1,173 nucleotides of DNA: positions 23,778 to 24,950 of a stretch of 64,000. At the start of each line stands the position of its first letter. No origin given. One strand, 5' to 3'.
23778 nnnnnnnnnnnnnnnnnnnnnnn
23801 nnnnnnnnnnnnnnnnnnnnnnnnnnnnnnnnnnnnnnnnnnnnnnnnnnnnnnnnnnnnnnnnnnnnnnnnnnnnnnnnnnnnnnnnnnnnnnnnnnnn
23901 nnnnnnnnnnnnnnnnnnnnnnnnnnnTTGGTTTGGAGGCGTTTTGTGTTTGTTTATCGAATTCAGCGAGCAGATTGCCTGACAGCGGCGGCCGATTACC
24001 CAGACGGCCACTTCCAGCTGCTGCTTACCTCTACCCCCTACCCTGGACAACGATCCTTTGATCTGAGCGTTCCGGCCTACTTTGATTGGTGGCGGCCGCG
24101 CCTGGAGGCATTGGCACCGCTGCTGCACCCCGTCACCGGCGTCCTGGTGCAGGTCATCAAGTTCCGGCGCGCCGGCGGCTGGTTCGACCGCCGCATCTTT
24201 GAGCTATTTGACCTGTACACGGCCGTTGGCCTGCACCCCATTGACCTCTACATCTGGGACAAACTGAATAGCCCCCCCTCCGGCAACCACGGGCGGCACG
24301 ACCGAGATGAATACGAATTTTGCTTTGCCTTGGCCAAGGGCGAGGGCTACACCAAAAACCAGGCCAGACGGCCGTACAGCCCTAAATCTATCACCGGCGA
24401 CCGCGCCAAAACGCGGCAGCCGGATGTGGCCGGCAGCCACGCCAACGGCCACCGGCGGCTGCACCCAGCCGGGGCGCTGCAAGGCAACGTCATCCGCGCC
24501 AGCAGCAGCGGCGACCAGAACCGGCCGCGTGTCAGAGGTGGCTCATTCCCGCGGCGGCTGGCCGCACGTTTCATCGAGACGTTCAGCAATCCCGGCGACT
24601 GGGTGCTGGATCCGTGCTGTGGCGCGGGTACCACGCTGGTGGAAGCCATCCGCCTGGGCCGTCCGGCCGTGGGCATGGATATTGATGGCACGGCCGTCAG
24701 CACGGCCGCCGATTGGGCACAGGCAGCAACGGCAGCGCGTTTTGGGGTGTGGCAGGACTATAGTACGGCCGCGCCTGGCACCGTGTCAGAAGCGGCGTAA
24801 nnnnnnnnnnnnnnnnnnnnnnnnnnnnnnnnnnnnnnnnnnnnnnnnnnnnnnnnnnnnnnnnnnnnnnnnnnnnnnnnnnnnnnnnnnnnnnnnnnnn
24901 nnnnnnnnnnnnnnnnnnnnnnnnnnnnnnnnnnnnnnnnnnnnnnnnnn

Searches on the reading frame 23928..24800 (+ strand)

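Call 50: search_protein_families(library=pfam, proteins=[window:23928-24800:+], max_evalue=0.01)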
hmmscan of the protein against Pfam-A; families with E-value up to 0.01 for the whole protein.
window:23928-24800:+ (290 aa): 4 families
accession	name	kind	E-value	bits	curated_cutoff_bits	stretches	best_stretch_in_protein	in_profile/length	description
PF01555.25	N6_N4_Mtase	-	8.2e-21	75.4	26.7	1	30-260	2-219/221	DNA methylase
PF01170.24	UPF0020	-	0.0013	18.9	22.3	1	209-248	14-54/197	RMKL-like, methyltransferase domain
PF06325.19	PrmA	-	0.0031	17.5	22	1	213-265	152-205/296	Ribosomal protein L11 methyltransferase (PrmA)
PF13649.12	Methyltransf_25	-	0.0072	17.4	27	0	226-268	1-45/97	Methyltransferase domain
